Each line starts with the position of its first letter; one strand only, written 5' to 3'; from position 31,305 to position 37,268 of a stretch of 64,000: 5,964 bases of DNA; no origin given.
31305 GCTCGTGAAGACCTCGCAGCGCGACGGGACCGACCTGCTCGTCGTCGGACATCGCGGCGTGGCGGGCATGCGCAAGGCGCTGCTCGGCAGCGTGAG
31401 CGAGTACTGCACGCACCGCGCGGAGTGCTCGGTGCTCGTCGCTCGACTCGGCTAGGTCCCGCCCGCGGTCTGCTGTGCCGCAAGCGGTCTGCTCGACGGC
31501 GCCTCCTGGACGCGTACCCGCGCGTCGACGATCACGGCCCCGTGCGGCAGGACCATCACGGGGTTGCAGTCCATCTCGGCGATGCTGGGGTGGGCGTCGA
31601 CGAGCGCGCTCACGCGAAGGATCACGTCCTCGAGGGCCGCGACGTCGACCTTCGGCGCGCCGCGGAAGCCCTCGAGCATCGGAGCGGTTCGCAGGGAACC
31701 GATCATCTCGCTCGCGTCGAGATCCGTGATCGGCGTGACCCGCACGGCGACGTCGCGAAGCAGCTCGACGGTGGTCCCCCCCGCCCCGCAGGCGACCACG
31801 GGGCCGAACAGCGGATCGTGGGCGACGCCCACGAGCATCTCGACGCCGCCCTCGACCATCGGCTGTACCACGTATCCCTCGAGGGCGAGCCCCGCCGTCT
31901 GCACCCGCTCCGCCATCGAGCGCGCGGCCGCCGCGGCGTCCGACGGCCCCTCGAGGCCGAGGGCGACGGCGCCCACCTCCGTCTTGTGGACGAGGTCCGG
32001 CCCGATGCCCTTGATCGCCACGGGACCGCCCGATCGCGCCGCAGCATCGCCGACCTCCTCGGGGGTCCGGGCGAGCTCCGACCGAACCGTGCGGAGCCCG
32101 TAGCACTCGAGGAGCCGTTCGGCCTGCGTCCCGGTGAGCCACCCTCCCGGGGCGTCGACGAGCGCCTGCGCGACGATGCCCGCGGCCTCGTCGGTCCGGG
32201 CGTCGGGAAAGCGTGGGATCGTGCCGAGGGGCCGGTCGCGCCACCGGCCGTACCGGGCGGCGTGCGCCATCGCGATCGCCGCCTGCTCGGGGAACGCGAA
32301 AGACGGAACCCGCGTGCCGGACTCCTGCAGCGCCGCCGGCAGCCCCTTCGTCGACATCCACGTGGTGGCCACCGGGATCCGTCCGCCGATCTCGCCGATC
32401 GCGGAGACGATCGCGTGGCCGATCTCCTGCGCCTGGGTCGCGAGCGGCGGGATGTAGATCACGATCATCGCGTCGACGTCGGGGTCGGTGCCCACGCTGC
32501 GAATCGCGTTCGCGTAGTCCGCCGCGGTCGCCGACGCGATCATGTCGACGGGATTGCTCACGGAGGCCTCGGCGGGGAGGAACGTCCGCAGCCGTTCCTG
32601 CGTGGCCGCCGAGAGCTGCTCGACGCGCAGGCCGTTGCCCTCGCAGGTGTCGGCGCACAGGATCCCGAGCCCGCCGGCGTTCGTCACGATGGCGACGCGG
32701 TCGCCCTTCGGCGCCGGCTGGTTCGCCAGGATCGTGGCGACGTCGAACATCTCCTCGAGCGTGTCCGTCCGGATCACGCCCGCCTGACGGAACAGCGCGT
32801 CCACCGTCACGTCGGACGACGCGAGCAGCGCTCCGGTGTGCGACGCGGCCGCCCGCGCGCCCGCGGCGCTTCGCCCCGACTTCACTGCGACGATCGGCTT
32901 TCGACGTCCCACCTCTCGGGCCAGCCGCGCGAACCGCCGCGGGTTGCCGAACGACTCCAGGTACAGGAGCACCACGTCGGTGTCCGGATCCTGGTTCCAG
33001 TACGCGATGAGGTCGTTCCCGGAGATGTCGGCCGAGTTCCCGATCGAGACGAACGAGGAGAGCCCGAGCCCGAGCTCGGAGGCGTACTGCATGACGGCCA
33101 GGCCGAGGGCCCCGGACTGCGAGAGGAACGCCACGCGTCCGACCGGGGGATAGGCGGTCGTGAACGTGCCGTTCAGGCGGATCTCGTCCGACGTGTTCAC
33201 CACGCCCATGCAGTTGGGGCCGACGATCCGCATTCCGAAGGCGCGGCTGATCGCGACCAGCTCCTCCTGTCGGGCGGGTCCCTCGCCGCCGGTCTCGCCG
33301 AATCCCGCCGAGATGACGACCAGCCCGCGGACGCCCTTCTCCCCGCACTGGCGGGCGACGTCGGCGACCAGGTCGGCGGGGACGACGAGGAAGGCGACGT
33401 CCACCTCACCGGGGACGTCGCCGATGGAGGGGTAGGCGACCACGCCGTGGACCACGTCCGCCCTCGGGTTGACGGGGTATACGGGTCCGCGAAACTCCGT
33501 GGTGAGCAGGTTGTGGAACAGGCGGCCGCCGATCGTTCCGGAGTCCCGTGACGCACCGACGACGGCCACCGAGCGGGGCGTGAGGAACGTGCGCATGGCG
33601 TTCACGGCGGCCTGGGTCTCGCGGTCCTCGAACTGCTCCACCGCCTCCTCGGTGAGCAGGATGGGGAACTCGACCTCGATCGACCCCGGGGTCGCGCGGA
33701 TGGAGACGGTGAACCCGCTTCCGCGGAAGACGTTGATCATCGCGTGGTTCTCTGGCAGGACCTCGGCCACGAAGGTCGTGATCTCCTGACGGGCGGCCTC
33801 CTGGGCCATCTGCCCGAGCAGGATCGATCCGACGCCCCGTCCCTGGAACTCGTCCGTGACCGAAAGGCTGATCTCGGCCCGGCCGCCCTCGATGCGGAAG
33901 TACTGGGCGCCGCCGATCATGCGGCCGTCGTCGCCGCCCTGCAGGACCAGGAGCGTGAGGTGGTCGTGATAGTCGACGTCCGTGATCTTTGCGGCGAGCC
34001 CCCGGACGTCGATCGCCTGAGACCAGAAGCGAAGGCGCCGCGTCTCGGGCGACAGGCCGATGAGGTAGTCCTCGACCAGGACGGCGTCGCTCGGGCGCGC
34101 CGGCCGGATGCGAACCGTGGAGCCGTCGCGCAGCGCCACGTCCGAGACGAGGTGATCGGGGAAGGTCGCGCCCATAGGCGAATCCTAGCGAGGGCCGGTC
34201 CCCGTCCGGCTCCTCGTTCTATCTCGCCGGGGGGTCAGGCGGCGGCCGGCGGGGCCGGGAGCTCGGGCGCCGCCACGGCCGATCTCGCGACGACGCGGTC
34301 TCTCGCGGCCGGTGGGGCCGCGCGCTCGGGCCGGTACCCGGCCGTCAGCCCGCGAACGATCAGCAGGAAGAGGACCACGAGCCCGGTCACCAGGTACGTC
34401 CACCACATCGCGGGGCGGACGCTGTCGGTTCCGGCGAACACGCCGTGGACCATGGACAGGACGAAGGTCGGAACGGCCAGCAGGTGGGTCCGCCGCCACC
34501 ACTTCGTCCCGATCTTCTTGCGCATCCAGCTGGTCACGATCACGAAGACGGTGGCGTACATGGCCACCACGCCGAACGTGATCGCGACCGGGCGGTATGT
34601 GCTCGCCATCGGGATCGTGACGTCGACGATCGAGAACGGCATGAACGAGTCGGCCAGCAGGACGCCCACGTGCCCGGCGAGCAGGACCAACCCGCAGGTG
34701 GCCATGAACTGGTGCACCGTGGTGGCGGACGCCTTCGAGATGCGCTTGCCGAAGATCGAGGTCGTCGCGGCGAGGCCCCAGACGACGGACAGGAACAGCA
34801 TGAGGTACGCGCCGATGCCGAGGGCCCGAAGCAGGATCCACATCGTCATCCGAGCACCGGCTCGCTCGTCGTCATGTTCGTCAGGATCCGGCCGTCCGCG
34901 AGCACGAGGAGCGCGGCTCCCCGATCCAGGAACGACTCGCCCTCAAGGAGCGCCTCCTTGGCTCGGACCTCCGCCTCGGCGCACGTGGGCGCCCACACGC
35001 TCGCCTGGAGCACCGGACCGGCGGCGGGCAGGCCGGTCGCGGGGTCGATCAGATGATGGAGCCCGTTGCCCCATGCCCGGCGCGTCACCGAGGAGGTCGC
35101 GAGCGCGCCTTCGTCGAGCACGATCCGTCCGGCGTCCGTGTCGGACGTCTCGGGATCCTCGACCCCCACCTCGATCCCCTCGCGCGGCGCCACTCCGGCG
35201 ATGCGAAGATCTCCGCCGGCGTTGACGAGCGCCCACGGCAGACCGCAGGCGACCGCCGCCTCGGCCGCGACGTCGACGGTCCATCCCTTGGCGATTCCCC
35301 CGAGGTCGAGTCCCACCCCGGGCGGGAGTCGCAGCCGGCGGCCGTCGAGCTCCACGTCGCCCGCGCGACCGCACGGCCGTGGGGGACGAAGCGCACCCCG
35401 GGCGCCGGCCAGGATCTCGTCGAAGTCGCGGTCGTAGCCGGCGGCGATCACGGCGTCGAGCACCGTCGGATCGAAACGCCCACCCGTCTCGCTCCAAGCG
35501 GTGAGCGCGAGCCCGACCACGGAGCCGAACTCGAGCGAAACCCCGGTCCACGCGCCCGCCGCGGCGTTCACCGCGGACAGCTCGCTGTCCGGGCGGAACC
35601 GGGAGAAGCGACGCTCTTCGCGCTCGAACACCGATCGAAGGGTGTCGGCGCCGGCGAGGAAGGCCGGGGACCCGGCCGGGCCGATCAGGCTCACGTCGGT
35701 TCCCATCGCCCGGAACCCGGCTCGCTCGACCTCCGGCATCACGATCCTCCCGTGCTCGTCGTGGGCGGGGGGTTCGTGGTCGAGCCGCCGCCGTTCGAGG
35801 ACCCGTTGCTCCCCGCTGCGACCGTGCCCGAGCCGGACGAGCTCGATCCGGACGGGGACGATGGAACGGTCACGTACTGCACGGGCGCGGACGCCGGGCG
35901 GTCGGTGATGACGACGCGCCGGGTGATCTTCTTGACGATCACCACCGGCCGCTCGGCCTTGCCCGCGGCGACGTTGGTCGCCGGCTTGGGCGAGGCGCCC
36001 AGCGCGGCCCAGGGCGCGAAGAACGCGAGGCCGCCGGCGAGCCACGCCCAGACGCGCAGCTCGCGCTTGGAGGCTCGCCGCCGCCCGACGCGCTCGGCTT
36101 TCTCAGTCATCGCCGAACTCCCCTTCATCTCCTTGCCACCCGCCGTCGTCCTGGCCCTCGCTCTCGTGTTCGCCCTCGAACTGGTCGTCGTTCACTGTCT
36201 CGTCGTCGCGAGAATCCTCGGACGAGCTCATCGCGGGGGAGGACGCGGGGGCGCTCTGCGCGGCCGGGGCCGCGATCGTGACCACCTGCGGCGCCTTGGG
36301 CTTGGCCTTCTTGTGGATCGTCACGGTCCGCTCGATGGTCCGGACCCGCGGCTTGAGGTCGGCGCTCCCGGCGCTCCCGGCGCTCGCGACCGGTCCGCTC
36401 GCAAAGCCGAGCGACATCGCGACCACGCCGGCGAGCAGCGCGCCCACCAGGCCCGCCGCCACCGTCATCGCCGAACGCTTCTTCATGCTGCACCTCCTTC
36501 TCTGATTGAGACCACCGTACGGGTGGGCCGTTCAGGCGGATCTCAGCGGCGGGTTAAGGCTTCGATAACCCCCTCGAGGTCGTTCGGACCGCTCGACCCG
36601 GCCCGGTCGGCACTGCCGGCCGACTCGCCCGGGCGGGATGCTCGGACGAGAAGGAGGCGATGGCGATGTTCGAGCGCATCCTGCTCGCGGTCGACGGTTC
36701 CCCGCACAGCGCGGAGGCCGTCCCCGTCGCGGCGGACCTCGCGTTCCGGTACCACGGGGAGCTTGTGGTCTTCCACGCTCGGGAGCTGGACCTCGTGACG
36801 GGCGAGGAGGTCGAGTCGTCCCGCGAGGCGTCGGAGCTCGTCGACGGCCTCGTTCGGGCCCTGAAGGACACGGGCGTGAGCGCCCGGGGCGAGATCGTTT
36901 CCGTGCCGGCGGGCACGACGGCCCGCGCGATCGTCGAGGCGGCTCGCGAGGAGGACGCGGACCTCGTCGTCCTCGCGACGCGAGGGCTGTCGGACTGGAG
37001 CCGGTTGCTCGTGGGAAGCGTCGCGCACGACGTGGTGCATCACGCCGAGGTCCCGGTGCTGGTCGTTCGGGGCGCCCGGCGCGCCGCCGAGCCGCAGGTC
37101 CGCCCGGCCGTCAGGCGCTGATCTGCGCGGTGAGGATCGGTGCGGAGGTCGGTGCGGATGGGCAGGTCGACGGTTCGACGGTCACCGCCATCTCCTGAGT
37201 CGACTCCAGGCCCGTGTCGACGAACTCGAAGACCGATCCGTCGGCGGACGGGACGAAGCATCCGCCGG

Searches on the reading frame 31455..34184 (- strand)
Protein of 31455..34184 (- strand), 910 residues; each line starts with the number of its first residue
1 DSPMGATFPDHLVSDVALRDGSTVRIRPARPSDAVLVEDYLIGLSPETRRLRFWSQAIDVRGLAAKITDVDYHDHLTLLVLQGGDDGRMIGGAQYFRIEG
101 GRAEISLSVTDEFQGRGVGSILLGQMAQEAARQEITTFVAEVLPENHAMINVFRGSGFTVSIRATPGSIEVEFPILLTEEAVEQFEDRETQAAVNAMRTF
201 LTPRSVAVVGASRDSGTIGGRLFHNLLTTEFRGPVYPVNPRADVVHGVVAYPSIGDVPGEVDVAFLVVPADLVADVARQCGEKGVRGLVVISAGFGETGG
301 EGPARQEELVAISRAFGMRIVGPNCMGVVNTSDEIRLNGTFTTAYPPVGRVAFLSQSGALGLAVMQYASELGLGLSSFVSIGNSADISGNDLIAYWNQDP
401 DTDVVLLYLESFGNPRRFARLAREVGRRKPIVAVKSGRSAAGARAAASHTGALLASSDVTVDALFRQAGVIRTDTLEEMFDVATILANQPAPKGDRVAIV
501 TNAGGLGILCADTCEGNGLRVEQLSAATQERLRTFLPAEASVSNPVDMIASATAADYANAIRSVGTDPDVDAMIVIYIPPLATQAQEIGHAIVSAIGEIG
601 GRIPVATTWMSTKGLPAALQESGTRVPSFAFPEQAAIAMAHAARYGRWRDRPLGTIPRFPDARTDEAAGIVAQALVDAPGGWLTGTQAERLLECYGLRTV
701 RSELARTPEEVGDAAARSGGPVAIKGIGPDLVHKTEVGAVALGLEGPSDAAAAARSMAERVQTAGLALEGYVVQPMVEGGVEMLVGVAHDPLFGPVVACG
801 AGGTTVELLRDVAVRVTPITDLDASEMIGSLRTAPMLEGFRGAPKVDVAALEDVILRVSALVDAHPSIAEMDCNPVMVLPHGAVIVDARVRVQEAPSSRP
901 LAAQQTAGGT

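Call 54: search_protein_families(library=pfam, proteins=[window:31455-34184:-], max_evalue=0.0001)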
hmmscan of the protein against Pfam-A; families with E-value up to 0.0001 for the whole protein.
window:31455-34184:- (910 aa): 9 families
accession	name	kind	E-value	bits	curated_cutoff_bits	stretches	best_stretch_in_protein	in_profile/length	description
PF13549.11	ATP-grasp_5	-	1.8e-72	243.8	27.6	1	679-892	6-221/221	ATP-grasp domain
PF13607.11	Succ_CoA_lig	-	2.6e-57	192.9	27.4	1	349-486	2-138/138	Succinyl-CoA ligase like flavodoxin domain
PF13380.12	CoA_binding_2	-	6.4e-26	91.5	22.8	1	204-330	1-115/116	CoA binding domain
PF02629.25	CoA_binding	-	4.9e-12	46.9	22.3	1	204-294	4-97/97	CoA binding domain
PF19045.5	Ligase_CoA_2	-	1.4e-11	45.1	23.7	1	497-585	1-89/162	Ligase-CoA domain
PF00583.31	Acetyltransf_1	-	6.4e-11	43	20.7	1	73-158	31-116/116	Acetyltransferase (GNAT) family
PF13302.13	Acetyltransf_3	-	5.3e-09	37.3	25.4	1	24-159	2-138/138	Acetyltransferase (GNAT) domain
PF13508.13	Acetyltransf_7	-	2.6e-05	25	27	1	85-159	10-83/84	Acetyltransferase (GNAT) domain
PF08445.16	FR47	-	7.4e-05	23.1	22.1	0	106-160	26-79/86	FR47-like protein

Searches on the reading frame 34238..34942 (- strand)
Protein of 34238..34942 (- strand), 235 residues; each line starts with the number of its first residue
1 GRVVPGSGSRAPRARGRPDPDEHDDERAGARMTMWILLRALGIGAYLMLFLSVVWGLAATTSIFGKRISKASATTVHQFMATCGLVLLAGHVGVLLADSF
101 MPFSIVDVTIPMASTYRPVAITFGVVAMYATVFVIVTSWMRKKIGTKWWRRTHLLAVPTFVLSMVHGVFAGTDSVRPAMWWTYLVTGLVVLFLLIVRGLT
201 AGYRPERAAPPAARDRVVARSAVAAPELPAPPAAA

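Call 54: search_protein_families(library=pfam, proteins=[window:34238-34942:-], max_evalue=0.0001)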
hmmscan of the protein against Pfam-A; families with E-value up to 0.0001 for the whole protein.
window:34238-34942:- (235 aa): 1 family
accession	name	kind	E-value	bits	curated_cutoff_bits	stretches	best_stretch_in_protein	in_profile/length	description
PF01794.25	Ferric_reduct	-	4.7e-07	30.3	28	1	42-163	2-120/121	Ferric reductase like transmembrane component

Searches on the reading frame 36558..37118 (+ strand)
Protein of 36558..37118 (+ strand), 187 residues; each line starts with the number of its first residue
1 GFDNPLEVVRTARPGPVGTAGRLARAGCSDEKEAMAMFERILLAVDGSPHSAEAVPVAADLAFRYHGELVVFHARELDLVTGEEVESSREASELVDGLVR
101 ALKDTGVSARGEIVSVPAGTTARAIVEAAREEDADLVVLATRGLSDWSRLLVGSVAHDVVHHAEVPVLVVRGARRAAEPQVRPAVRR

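Call 54: search_protein_families(library=pfam, proteins=[window:36558-37118:+], max_evalue=0.0001)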
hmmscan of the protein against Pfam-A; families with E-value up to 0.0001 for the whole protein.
window:36558-37118:+ (187 aa): 1 family
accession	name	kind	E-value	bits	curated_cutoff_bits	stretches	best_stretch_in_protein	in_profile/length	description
PF00582.32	Usp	-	1e-27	97.8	24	1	37-171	1-141/141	Universal stress protein family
